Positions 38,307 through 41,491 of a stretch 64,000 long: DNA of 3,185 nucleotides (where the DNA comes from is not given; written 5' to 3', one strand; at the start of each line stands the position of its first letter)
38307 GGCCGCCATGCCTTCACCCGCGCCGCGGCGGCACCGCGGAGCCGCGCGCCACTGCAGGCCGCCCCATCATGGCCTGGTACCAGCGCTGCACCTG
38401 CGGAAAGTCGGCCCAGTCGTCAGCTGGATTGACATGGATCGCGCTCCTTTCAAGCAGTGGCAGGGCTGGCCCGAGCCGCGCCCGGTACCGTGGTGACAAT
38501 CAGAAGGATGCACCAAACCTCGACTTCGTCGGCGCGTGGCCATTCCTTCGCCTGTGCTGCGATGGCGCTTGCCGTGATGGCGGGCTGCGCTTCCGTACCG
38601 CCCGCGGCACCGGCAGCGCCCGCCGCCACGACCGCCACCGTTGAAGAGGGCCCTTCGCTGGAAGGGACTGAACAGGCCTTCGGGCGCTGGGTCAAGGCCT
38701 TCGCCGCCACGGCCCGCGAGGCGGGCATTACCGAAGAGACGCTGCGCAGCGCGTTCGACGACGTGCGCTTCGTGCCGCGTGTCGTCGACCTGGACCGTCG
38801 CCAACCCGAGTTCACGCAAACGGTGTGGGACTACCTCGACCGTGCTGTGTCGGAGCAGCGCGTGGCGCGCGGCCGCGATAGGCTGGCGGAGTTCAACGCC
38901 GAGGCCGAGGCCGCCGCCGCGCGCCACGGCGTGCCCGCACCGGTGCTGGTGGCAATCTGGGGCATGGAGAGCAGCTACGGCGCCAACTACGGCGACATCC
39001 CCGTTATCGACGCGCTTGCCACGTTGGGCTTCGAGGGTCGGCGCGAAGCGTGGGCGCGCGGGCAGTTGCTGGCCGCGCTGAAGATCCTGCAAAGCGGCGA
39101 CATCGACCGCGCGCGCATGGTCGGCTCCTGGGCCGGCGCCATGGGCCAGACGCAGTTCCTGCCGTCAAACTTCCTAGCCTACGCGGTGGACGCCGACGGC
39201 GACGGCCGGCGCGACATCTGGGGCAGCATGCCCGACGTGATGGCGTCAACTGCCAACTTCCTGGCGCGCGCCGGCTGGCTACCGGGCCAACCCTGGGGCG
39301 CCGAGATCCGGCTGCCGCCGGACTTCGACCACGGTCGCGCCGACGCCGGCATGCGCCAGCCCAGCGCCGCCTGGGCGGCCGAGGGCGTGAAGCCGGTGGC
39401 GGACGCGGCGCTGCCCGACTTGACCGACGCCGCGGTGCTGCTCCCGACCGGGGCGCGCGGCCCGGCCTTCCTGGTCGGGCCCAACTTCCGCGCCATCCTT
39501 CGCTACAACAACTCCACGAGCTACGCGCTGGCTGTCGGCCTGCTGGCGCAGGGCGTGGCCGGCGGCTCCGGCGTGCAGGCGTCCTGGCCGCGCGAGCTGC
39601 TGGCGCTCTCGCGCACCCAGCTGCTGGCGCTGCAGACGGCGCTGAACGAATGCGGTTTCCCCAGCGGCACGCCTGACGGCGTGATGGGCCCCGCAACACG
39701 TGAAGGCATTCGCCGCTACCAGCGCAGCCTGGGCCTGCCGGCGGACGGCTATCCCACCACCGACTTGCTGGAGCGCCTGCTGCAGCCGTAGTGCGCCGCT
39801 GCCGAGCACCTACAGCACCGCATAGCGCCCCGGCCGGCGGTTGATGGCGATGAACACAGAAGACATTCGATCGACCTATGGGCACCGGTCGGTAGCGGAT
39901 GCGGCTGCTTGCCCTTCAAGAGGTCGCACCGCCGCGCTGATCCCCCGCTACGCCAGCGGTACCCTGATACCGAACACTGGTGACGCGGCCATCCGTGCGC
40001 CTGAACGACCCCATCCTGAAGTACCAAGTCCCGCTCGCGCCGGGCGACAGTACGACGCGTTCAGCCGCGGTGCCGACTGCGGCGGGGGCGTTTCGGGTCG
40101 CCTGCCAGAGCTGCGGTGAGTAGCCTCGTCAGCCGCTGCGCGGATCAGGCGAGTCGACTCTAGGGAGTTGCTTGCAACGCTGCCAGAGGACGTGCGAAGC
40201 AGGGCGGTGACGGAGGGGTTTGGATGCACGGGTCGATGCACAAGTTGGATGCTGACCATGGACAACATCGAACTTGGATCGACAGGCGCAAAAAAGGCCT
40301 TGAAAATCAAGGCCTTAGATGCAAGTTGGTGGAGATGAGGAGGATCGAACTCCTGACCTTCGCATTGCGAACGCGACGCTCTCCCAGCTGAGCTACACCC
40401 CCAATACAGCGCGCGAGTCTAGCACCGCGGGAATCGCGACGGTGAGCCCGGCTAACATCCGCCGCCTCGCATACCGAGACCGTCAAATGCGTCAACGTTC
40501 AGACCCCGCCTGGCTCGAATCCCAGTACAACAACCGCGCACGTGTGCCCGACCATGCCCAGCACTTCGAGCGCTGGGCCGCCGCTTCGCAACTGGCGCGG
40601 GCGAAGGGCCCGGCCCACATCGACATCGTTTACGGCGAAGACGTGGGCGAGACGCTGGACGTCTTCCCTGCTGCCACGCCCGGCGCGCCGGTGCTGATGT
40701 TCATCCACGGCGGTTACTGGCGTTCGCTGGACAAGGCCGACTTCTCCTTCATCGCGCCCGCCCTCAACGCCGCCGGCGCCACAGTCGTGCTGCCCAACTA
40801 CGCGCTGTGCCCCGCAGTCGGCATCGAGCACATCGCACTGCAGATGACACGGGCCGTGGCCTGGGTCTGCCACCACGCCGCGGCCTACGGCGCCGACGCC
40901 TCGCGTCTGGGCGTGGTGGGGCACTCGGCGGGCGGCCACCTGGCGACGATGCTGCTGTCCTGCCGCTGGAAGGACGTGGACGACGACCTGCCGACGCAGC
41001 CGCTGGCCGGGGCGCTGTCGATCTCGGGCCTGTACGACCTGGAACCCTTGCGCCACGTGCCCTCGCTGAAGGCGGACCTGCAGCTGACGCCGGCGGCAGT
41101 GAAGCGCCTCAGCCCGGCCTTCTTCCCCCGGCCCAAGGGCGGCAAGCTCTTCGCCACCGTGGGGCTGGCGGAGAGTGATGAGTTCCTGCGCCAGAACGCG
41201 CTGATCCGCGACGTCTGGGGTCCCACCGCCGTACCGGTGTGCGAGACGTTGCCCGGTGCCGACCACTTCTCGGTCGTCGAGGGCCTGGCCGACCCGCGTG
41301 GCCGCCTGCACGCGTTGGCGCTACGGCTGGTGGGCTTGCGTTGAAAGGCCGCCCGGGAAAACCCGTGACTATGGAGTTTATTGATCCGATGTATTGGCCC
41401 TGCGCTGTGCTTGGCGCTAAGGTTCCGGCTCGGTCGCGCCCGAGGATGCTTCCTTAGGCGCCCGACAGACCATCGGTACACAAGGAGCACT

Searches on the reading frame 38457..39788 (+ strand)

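Call 8: search_protein_families(library=pfam, proteins=[window:38457-39788:+])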
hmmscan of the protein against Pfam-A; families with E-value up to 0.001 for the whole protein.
window:38457-39788:+ (444 aa): 2 families
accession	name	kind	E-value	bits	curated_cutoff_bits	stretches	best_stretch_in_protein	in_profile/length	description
PF13406.11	SLT_2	-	6.7e-111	370.6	24.3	1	75-365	2-292/292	Transglycosylase SLT domain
PF01471.23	PG_binding_1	-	1.1e-14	54.8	23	1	387-441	3-57/57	Putative peptidoglycan binding domain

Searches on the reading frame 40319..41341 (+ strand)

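Call 8: search_protein_families(library=pfam, proteins=[window:40319-41341:+])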
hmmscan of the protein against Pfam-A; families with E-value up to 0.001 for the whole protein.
window:40319-41341:+ (341 aa): 4 families
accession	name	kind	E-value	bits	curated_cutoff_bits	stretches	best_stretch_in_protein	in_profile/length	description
PF20434.5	BD-FAE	-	2.6e-16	60.2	26.8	1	121-212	11-106/215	BD-FAE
PF07859.19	Abhydrolase_3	-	5.2e-15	56.2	25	1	126-264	1-139/210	alpha/beta hydrolase fold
PF00135.34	COesterase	-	3.8e-07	29.9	27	1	120-215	100-203/515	Carboxylesterase family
PF12697.13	Abhydrolase_6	-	1.6e-05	26.1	26.3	1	128-327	3-166/217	Alpha/beta hydrolase family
